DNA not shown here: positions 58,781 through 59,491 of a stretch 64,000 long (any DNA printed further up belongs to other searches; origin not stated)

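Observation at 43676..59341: Two convergent, paralogous ArsR-TusA-MvhD-HdrA-HdrA-wHTH-(HdrCB or QmoC-like)-DsrE modules: a Qmo/Hdr-type redox system wired to sulfur carriers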

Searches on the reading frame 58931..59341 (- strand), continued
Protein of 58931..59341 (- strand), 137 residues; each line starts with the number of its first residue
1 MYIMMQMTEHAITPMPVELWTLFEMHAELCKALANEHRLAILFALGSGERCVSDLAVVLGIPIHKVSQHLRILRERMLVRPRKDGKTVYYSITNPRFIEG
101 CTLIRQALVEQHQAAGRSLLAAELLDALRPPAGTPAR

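Call 40: search_protein_families(library=ncbifam, proteins=[L001:6188-6607:+, L001:6604-7971:+, L001:7968-10004:+, L001:10001-10315:+, L001:10315-11487:+, L001:17132-19864:-, L001:15348-17135:-, L001:14747-15061:-, L001:13773-14744:-, L001:5418-5831:+], max_evalue=0.001)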
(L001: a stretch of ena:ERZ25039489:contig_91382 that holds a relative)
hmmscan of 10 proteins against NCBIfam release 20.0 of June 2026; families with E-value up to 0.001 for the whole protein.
L001:6188-6607:+ (139 aa): 4 families
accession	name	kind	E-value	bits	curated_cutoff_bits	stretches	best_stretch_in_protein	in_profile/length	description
NF040770.1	hetero_SS_HdrA2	exception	1.4e-16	59.8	1100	1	11-130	648-768/777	CoB-CoM heterodisulfide reductase HdrA2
NF045873.1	F420_non_VhuD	exception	5.5e-13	49.2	215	1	13-128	4-120/132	F420-non-reducing hydrogenase iron-sulfur subunit VhuD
NF041891.1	hdrA_Methbact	equivalog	3.6e-08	32.1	1300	1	14-113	646-741/762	ferredoxin:CoB-CoM heterodisulfide reductase subunit HdrA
NF041778.1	hetero_SS_HdrA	equivalog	4.5e-06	24.8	1400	1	11-110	654-750/771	ferredoxin:CoB-CoM heterodisulfide reductase subunit HdrA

L001:6604-7971:+ (455 aa): 120 families (the best 25 are shown)
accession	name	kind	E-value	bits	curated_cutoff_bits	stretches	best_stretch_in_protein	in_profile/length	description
NF040770.1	hetero_SS_HdrA2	exception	2.5e-139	465.7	1100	1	7-429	140-566/777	CoB-CoM heterodisulfide reductase HdrA2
NF041778.1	hetero_SS_HdrA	equivalog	1.2e-102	344.2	1400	1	2-424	138-571/771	ferredoxin:CoB-CoM heterodisulfide reductase subunit HdrA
NF041891.1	hdrA_Methbact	equivalog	2.1e-97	327.1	1300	1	9-421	136-554/762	ferredoxin:CoB-CoM heterodisulfide reductase subunit HdrA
NF004537.0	PRK05888.1-3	equivalog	1.2e-11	44.5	163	1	107-204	68-163/204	NADH-quinone oxidoreductase subunit NuoI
TIGR01944.1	rnfB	subfamily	4.7e-11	42.6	68.7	2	144-173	103-132/190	RnfABCDGE type electron transport complex subunit B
TIGR01372.1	soxA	subfamily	1.5e-10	39.6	1164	1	8-50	170-212/996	sarcosine oxidase subunit alpha family protein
TIGR01971.1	NuoI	subfamily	2.4e-10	40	113.05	1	76-183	14-110/121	NADH-quinone oxidoreductase, chain I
NF003475.0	PRK05113.1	equivalog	2.5e-10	40.5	203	2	146-173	105-132/190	electron transport complex subunit RsxB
NF009410.0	PRK12771.1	subfamily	1.6e-09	36.9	516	1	8-45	140-177/566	NAD(P)-binding protein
NF009409.0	PRK12770.1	subfamily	3.3e-09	36.3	343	0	307-427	242-354/360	putative glutamate synthase subunit beta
NF006446.0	PRK08764.1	equivalog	3.2e-08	33.6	220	1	102-123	81-102/139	Rnf electron transport complex subunit RnfB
NF005560.0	PRK07233.1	equivalog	3.3e-08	32.8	252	1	9-46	3-40/435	hypothetical protein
NF045637.1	carotdesatCrtDProt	equivalog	3.4e-08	32.5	580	1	9-50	1-42/485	1-hydroxycarotenoid 3,4-desaturase CrtD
TIGR04018.1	Bthiol_YpdA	hypoth_equivalog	5.1e-08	32.1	339.9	0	337-415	228-304/316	YpdA family putative bacillithiol disulfide reductase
TIGR03048.1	PS_I_psaC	equivalog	6.6e-08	32.7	130.65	1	106-123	44-61/80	photosystem I iron-sulfur center protein PsaC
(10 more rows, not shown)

L001:7968-10004:+ (678 aa): 97 families (the best 25 are shown)
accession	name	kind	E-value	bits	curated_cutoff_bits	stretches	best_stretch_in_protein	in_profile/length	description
NF040770.1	hetero_SS_HdrA2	exception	1.2e-161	539.5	1100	2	322-672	311-643/777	CoB-CoM heterodisulfide reductase HdrA2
NF041778.1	hetero_SS_HdrA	equivalog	3.3e-113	379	1400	2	323-670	322-651/771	ferredoxin:CoB-CoM heterodisulfide reductase subunit HdrA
NF041891.1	hdrA_Methbact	equivalog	7.6e-110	368.3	1300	2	323-670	309-636/762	ferredoxin:CoB-CoM heterodisulfide reductase subunit HdrA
NF009410.0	PRK12771.1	subfamily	3.1e-11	42.6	516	1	160-206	129-175/566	NAD(P)-binding protein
NF005560.0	PRK07233.1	equivalog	1.4e-08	34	252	1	172-211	3-42/435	hypothetical protein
TIGR03997.1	mycofact_OYE_2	equivalog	1e-07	30.8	793.15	1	169-241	379-449/645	mycofactocin system FadH/OYE family oxidoreductase 2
TIGR03315.1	Se_ygfK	equivalog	1.5e-07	29.3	835.3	1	158-209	525-577/1012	putative selenate reductase subunit YgfK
NF045637.1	carotdesatCrtDProt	equivalog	1.8e-07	30.1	580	1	173-208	2-37/485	1-hydroxycarotenoid 3,4-desaturase CrtD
NF045663.1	diclust_near_Sec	equivalog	3.1e-07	28.9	530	1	157-246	94-178/759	pyridine nucleotide-disulfide oxidoreductase/dicluster-binding protein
TIGR03467.1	HpnE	equivalog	3.7e-07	29.8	283.05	1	173-209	2-38/430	hydroxysqualene dehydroxylase HpnE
TIGR02734.1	crtI_fam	subfamily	3.7e-07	29.2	238.1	1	172-211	1-40/504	phytoene desaturase family protein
NF002480.1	PRK01747.1-1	equivalog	4.7e-07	28.6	540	1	145-209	221-288/645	bifunctional tRNA (5-methylaminomethyl-2-thiouridine)(34)-methyltransferase MnmC2/FAD-dependent 5-carboxymethylaminomethyl-2-thiouridine(34)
NF045874.1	Vhu_polyferre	exception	6.5e-07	28.4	600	1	598-656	290-350/381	F420-non-reducing hydrogenase associated-polyferredoxin VhuB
TIGR01944.1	rnfB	subfamily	7.9e-07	28.8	68.7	1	580-662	93-170/190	RnfABCDGE type electron transport complex subunit B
NF045599.1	bili_reduct_long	exception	1.2e-06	27.1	750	1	168-245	380-455/641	bilirubin reductase, long form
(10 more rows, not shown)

L001:10001-10315:+ (104 aa): 1 family
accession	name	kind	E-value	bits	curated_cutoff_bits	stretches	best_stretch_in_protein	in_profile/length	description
NF033788.1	HTH_metalloreg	subfamily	5e-05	23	55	1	35-96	8-69/77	metalloregulator ArsR/SmtB family transcription factor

L001:10315-11487:+ (390 aa): 20 families
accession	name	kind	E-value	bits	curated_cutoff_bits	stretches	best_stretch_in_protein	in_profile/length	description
NF038018.1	qmoC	equivalog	2.9e-62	211.2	300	1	8-378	4-359/360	quinone-interacting membrane-bound oxidoreductase complex subunit QmoC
TIGR03290.1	CoB_CoM_SS_C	equivalog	1.2e-17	64.2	160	1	21-96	1-76/144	CoB--CoM heterodisulfide reductase subunit C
TIGR02484.1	CitB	equivalog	1.4e-15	57.3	246.6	1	21-377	13-352/372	tricarballylate utilization 4Fe-4S protein TcuB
NF011607.0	PRK15033.1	subfamily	7.6e-15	54.7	524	1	22-377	36-371/389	tricarballylate utilization 4Fe-4S protein TcuB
NF041890.1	hdrC_Methbact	equivalog_domain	9.6e-15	54.7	270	1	5-97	12-103/192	ferredoxin:CoB-CoM heterodisulfide reductase subunit HdrC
NF041779.1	hetero_SS_HdrC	equivalog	2.7e-13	49.8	350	1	7-96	16-104/198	ferredoxin:CoB-CoM heterodisulfide reductase subunit HdrC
NF008369.0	PRK11168.1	equivalog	6.4e-07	28.6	278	1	18-93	7-85/401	anaerobic glycerol-3-phosphate dehydrogenase subunit C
NF042909.1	FMH_DH_FwdF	exception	1.7e-05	24.1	375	1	19-82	254-310/336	tungsten-dependent formylmethanofuran dehydrogenase subunit FwdF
TIGR01945.1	rnfC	subfamily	2e-05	23.4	245.95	1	20-82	361-418/435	RnfABCDGE type electron transport complex subunit C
NF058577.1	FdxA_fam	equivalog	2.4e-05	24.4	65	0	19-36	33-50/52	4Fe-4S ferredoxin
TIGR03379.1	glycerol3P_GlpC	equivalog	7.5e-05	21.6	279.9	1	22-93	5-79/397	anaerobic glycerol-3-phosphate dehydrogenase subunit GlpC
NF009226.0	PRK12576.1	equivalog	7.9e-05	22.1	344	1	19-94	151-236/317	succinate dehydrogenase/fumarate reductase iron-sulfur subunit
NF040612.1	F420_dehyd_FpoI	exception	0.00011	22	180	1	13-82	33-98/135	F420H2 dehydrogenase subunit FpoI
TIGR02512.1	FeFe_hydrog_A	subfamily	0.00014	20.9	405.95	1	19-82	4-66/375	[FeFe] hydrogenase, group A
TIGR00384.1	dhsB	subfamily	0.00015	21.3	88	0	20-87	138-217/222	succinate dehydrogenase and fumarate reductase iron-sulfur protein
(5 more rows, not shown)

L001:17132-19864:- (910 aa): 143 families (the best 25 are shown)
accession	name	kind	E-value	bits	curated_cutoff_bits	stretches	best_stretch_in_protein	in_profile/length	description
NF009410.0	PRK12771.1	subfamily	7.6e-134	447.4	516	1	147-654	36-543/566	NAD(P)-binding protein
NF040770.1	hetero_SS_HdrA2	exception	2.3e-133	446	1100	2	618-901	283-566/777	CoB-CoM heterodisulfide reductase HdrA2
NF009454.0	PRK12814.1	equivalog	1.7e-106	357.1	916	1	158-631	101-580/657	putative NADPH-dependent glutamate synthase small subunit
NF041891.1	hdrA_Methbact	equivalog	2e-99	333.9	1300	2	619-896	281-557/762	ferredoxin:CoB-CoM heterodisulfide reductase subunit HdrA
NF010590.0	PRK13984.1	equivalog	1.7e-97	327.1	946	1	159-554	196-608/611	putative oxidoreductase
NF041778.1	hetero_SS_HdrA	equivalog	6e-95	318.7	1400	2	626-900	301-575/771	ferredoxin:CoB-CoM heterodisulfide reductase subunit HdrA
NF009414.0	PRK12778.1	equivalog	7.2e-86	289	1103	1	159-553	337-750/752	bifunctional dihydroorotate dehydrogenase B NAD binding subunit/NADPH-dependent glutamate synthase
TIGR03315.1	Se_ygfK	equivalog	3.9e-77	259.6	835.3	1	152-639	438-901/1012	putative selenate reductase subunit YgfK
TIGR01316.1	gltA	equivalog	1e-71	242.1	471.75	1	158-552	35-449/449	NADPH-dependent glutamate synthase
NF009409.0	PRK12770.1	subfamily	4e-64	216.9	343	1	244-555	12-353/360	putative glutamate synthase subunit beta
TIGR01317.1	GOGAT_sm_gam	subfamily_domain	5.3e-64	216.8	447.7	2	161-411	52-315/485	glutamate synthase small subunit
NF009413.0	PRK12775.1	equivalog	6.9e-58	196.3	1895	1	160-645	340-851/1006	putative trifunctional 2-polyprenylphenol hydroxylase/glutamate synthase subunit beta/ferritin domain-containing protein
TIGR01318.1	gltD_gamma_fam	subfamily_domain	3.3e-56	190.8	482.95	1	157-553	46-466/467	glutamate synthase, small subunit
NF009415.0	PRK12779.1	equivalog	1.1e-52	179.2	1519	1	164-547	213-621/944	putative bifunctional glutamate synthase subunit beta/2-polyprenylphenol hydroxylase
NF045663.1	diclust_near_Sec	equivalog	7.7e-52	176.4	530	2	159-345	18-201/759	pyridine nucleotide-disulfide oxidoreductase/dicluster-binding protein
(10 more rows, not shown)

L001:15348-17135:- (595 aa): 95 families (the best 25 are shown)
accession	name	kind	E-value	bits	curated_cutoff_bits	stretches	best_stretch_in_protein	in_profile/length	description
NF040770.1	hetero_SS_HdrA2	exception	2.3e-139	465.8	1100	2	22-252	1-231/777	CoB-CoM heterodisulfide reductase HdrA2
NF041778.1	hetero_SS_HdrA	equivalog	5.4e-113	378.3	1400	2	258-591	321-652/771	ferredoxin:CoB-CoM heterodisulfide reductase subunit HdrA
NF041891.1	hdrA_Methbact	equivalog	2.5e-101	340.2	1300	2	257-590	307-636/762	ferredoxin:CoB-CoM heterodisulfide reductase subunit HdrA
TIGR01944.1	rnfB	subfamily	4.9e-13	49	68.7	1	511-579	102-167/190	RnfABCDGE type electron transport complex subunit B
NF009410.0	PRK12771.1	subfamily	1.8e-11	43.3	516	2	119-203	100-180/566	NAD(P)-binding protein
NF003475.0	PRK05113.1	equivalog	2.5e-11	43.8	203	1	512-576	103-164/190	electron transport complex subunit RsxB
NF006446.0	PRK08764.1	equivalog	4.2e-10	39.7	220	1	490-575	52-136/139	Rnf electron transport complex subunit RnfB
NF005415.0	PRK06991.1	equivalog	4.8e-10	39.5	281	1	513-580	76-140/284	electron transport complex subunit RsxB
NF038196.1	ferrodoxin_EFR1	subfamily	5.7e-10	39.6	75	1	519-578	181-235/242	EFR1 family ferrodoxin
TIGR02700.1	flavo_MJ0208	hypoth_equivalog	7.5e-10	38.5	251.35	1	518-583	144-205/234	dihydromethanopterin reductase (acceptor)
TIGR02179.1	PorD_KorD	subfamily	3.2e-09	36.8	60.05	1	516-574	19-74/78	2-oxoacid:acceptor oxidoreductase, delta subunit, pyruvate/2-ketoisovalerate family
NF042909.1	FMH_DH_FwdF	exception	5.3e-09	35.6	375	1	505-581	209-286/336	tungsten-dependent formylmethanofuran dehydrogenase subunit FwdF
NF007204.0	PRK09625.1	equivalog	6.5e-09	35.9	125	1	517-577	54-111/133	pyruvate flavodoxin oxidoreductase subunit delta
NF045790.1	OxalOxreddelta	equivalog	1.8e-08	33.9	230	1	423-573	167-307/316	oxalate oxidoreductase subunit delta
NF006183.0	PRK08318.1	equivalog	6.2e-08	31.8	335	1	515-576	335-399/422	NAD-dependent dihydropyrimidine dehydrogenase subunit PreA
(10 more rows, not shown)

L001:14747-15061:- (104 aa): 45 families (the best 25 are shown)
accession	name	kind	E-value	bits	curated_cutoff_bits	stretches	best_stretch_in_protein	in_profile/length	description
TIGR03290.1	CoB_CoM_SS_C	equivalog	1.6e-14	54.1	160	1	22-97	2-78/144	CoB--CoM heterodisulfide reductase subunit C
NF041890.1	hdrC_Methbact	equivalog_domain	4.8e-09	36.1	270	1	17-95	24-102/192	ferredoxin:CoB-CoM heterodisulfide reductase subunit HdrC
TIGR01945.1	rnfC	subfamily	9.3e-09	34.3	245.95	1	16-95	357-432/435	RnfABCDGE type electron transport complex subunit C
NF041779.1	hetero_SS_HdrC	equivalog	1.4e-08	34.5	350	1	16-101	25-110/198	ferredoxin:CoB-CoM heterodisulfide reductase subunit HdrC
TIGR01971.1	NuoI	subfamily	5.3e-08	32.5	113.05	1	20-80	40-96/121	NADH-quinone oxidoreductase, chain I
NF038018.1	qmoC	equivalog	8.3e-08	32.1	300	1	11-97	7-94/360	quinone-interacting membrane-bound oxidoreductase complex subunit QmoC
TIGR00384.1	dhsB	subfamily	5.4e-07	29.3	88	1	58-91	189-222/222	succinate dehydrogenase and fumarate reductase iron-sulfur protein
NF042909.1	FMH_DH_FwdF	exception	7.5e-07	28.6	375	1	15-80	8-70/336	tungsten-dependent formylmethanofuran dehydrogenase subunit FwdF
NF008369.0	PRK11168.1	equivalog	8.4e-07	28.2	278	1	18-97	7-90/401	anaerobic glycerol-3-phosphate dehydrogenase subunit C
NF004616.0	PRK05950.1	subfamily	2.2e-06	27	228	1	60-97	199-236/238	succinate dehydrogenase iron-sulfur subunit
NF005503.0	PRK07118.1-2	equivalog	2.6e-06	26.9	252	1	19-86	164-233/292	RnfABCDGE type electron transport complex subunit B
NF058577.1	FdxA_fam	equivalog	4.8e-06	26.7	65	1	19-37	33-51/52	4Fe-4S ferredoxin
NF005505.0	PRK07118.1-4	equivalog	5.9e-06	26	378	1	17-81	166-232/265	Fe-S cluster domain-containing protein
NF040864.1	HgcB_ferredoxin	equivalog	6.9e-06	25.8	99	1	18-80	10-59/93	mercury methylation ferredoxin HgcB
NF008434.0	PRK11274.1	equivalog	1e-05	24.7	333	1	20-93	21-101/409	glycolate oxidase subunit GlcF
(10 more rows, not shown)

L001:13773-14744:- (323 aa): 4 families
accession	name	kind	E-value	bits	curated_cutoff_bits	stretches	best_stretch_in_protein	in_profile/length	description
NF004898.0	PRK06259.1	equivalog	2e-13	49.8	385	1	111-304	282-467/488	fumarate reductase (CoM/CoB) subunit TfrB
NF045663.1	diclust_near_Sec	equivalog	4.1e-12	45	530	1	141-309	468-627/759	pyridine nucleotide-disulfide oxidoreductase/dicluster-binding protein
NF045670.1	quin_L_LdhH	equivalog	5.1e-11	41.6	800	1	104-302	480-687/706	L-lactate dehydrogenase (quinone) large subunit LdhH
NF045796.1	DsrK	equivalog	7.8e-05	21.5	400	1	216-262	323-371/453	sulfate reduction electron transfer complex DsrMKJOP subunit DsrK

L001:5418-5831:+ (137 aa): 10 families
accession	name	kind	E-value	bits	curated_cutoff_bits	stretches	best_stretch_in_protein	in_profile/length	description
NF033788.1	HTH_metalloreg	subfamily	9.2e-24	83.1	55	1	27-97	2-73/77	metalloregulator ArsR/SmtB family transcription factor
NF045707.1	Dbac_1936_reg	equivalog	1e-12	47.9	115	1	24-99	5-80/99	ArsR/SmtB-type metalloregulator TsoR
NF007528.0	PRK10141.1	subfamily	5.1e-12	45.7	97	1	28-94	8-75/117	metalloregulator ArsR/SmtB family transcription factor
NF040642.1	sulf_sens_BigR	equivalog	6.9e-12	45.3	155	1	27-95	11-79/95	sulfite-sensing transcriptional repressor BigR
NF033789.1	repress_SdpR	subfamily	2.5e-10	40.1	100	1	31-94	3-66/79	autorepressor SdpR family transcription factor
NF047906.1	CdPbTransRegCmtR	equivalog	1.9e-09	37.3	150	1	27-101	12-86/104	Cd(II)/Pb(II)-sensing metalloregulatory transcriptional regulator CmtR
NF052532.1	TransRegPagRBaca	equivalog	5.8e-09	35.9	170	1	20-99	11-90/99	transcriptional repressor PagR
NF041413.1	ArsR_Rv2640c_fam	equivalog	9.8e-07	29.2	155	1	30-94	36-103/118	Rv2640c family ArsR-like transcriptional regulator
TIGR01884.1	cas_HTH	subfamily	0.00029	20.3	60.2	1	30-93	136-199/202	CRISPR-associated CARF protein Csa3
NF053602.1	Phr_regulator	exception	0.00068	19.3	320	1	28-83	4-59/191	heat shock transcription regulator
